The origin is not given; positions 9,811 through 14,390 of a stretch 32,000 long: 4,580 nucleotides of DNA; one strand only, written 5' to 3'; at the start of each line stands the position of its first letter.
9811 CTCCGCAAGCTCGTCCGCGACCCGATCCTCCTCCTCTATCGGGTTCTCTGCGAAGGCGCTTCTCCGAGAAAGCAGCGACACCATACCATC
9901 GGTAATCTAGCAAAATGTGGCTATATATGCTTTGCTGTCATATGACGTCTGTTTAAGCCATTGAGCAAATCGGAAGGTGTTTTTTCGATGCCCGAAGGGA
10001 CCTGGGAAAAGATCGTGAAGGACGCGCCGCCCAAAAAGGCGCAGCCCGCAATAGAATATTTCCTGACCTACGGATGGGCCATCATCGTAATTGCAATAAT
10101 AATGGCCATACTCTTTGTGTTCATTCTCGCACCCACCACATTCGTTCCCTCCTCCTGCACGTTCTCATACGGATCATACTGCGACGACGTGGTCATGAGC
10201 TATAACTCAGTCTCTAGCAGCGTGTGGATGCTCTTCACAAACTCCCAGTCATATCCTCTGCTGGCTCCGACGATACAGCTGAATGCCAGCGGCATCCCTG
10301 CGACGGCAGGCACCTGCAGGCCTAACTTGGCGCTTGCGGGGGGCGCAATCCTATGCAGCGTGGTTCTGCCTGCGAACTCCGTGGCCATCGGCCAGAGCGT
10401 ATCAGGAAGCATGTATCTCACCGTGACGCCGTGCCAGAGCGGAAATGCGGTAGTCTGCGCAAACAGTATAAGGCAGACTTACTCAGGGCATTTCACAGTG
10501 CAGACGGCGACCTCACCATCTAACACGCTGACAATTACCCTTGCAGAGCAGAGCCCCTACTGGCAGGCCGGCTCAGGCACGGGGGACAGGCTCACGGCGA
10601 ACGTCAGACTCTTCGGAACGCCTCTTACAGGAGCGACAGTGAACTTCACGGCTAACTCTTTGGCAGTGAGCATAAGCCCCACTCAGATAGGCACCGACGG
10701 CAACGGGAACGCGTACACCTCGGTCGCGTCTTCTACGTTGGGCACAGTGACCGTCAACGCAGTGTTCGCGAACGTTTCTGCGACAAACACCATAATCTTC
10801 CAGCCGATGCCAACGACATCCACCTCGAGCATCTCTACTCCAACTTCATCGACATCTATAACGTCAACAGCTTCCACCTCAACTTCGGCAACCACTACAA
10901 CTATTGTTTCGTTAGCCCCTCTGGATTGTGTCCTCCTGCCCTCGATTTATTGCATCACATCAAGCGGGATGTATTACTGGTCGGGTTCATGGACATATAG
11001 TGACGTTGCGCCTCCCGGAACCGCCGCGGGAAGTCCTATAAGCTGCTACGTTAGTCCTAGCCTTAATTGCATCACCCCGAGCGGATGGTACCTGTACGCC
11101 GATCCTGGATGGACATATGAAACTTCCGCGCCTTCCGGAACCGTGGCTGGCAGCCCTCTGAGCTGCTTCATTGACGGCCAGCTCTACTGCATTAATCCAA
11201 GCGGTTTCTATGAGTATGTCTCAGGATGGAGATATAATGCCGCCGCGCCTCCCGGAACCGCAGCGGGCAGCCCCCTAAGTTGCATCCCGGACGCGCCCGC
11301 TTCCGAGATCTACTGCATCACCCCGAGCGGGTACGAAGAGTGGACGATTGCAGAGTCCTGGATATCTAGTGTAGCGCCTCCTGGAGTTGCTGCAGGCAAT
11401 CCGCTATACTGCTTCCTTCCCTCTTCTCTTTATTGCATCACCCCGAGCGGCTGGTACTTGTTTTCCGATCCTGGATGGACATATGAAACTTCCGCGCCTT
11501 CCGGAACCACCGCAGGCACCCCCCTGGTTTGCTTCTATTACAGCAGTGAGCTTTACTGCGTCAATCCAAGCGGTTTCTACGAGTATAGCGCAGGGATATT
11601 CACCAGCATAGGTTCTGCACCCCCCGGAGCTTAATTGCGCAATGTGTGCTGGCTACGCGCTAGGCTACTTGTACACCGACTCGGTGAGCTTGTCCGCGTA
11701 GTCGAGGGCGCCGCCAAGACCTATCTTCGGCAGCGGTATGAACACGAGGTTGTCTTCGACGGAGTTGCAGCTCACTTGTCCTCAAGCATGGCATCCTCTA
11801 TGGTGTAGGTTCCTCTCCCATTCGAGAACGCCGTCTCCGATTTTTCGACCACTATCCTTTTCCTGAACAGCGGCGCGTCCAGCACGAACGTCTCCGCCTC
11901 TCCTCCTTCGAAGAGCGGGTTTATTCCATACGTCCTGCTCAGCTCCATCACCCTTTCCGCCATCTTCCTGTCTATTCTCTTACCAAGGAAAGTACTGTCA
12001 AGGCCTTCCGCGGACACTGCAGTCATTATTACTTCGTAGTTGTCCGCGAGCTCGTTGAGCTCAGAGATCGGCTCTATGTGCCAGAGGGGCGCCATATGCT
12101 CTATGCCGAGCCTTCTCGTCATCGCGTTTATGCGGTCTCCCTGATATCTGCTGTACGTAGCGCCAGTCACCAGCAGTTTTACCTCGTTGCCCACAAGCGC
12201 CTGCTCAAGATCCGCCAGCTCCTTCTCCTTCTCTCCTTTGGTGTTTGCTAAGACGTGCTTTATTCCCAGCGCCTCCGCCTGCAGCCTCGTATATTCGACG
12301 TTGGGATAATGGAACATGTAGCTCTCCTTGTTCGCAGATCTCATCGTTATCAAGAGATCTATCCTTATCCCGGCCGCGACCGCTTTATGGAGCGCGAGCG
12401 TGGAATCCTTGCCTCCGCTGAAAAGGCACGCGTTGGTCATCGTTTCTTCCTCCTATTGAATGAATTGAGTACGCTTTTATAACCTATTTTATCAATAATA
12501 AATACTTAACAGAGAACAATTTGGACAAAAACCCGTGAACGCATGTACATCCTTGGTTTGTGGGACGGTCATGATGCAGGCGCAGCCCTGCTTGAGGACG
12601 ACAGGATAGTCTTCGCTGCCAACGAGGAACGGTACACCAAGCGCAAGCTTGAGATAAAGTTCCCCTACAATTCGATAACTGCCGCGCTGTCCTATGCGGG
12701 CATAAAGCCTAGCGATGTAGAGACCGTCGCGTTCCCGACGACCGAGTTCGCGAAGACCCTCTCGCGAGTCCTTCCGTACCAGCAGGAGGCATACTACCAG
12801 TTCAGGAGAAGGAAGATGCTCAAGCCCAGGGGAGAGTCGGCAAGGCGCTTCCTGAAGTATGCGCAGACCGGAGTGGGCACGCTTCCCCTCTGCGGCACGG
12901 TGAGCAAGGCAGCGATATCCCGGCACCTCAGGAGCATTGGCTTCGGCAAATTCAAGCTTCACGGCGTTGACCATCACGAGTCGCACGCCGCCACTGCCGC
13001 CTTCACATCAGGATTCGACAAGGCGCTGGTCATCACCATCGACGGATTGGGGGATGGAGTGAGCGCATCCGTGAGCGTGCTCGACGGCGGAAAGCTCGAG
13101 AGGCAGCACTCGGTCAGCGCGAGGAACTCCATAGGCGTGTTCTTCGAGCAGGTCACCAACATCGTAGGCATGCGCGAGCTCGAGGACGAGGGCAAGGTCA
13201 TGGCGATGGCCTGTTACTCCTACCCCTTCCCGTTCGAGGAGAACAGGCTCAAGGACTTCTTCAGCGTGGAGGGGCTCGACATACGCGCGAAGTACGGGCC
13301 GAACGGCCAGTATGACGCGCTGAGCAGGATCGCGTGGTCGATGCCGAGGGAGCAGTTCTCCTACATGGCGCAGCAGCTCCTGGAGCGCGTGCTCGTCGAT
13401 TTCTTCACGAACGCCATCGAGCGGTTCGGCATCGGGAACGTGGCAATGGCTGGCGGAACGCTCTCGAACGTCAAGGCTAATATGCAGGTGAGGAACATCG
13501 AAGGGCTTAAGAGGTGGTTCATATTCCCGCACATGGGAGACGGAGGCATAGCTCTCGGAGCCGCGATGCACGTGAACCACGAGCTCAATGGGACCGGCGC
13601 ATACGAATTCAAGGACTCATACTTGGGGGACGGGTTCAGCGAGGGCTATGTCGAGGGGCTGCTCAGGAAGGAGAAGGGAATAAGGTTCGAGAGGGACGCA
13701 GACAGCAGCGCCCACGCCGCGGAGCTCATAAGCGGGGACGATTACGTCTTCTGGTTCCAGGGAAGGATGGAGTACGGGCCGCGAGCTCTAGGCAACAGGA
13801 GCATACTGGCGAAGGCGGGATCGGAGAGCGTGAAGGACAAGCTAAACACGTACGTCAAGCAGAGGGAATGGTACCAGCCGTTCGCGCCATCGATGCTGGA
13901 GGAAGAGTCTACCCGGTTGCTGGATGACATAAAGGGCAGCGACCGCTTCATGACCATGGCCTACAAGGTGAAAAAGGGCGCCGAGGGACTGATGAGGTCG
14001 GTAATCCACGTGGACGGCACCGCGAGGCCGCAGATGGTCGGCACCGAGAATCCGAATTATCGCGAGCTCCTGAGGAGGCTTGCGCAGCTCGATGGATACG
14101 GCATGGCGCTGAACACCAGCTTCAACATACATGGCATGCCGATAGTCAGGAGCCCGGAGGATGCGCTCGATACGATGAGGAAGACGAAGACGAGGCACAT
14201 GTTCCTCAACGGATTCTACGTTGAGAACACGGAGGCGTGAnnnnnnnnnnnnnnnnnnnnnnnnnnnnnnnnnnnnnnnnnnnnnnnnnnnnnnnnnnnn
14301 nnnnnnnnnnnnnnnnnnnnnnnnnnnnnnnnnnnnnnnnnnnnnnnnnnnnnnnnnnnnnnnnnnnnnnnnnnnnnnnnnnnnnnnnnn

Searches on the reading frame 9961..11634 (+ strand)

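Call 18: search_protein_families(library=pfam, max_evalue=0.001, proteins=[window:9961-11634:+])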
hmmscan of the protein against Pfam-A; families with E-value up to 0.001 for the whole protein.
window:9961-11634:+ (557 aa): 1 family
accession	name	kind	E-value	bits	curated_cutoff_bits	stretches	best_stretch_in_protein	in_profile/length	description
PF02369.22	Big_1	-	9.1e-08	32.5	34.9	1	210-280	20-92/93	Bacterial Ig-like domain (group 1)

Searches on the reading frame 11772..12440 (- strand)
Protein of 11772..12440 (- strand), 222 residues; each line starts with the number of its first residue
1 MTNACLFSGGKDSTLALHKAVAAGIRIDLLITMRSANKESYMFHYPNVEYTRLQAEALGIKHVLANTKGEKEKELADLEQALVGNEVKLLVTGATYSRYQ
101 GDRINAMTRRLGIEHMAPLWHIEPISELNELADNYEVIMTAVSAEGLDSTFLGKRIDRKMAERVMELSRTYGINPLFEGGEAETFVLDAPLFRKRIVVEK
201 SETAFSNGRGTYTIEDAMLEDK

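Call 18: search_protein_families(library=pfam, max_evalue=0.001, proteins=[window:11772-12440:-])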
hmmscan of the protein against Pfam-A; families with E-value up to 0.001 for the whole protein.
window:11772-12440:- (222 aa): 1 family
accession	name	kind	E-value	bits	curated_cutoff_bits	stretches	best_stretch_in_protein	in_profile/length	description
PF01902.24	Diphthami_syn_2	-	3.1e-67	226.7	23.2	1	1-217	1-217/219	Diphthamide synthase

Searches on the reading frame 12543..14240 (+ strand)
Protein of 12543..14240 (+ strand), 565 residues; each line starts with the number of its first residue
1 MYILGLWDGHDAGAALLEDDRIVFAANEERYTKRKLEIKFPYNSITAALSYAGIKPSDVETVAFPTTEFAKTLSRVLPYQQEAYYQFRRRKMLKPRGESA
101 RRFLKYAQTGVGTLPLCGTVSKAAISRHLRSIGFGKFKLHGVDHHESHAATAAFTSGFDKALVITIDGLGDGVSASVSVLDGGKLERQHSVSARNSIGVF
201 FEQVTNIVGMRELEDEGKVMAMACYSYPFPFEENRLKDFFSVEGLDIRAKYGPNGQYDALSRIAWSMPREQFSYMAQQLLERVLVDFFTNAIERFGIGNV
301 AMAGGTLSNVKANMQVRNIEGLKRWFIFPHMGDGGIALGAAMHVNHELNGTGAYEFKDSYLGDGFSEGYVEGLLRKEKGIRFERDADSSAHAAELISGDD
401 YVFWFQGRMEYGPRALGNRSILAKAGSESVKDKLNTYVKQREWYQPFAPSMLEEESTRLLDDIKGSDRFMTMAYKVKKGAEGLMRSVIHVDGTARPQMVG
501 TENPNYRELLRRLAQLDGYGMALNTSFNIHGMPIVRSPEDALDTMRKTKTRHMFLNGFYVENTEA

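Call 18: search_protein_families(library=pfam, max_evalue=0.001, proteins=[window:12543-14240:+])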
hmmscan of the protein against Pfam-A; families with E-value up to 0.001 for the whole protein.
window:12543-14240:+ (565 aa): 2 families
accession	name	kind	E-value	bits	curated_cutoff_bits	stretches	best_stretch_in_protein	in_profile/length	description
PF16861.10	Carbam_trans_C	-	6.6e-55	185.7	27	1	393-561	1-169/170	Carbamoyltransferase C-terminus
PF02543.21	Carbam_trans_N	-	1.9e-34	120.1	24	1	3-342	2-346/346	Carbamoyltransferase N-terminus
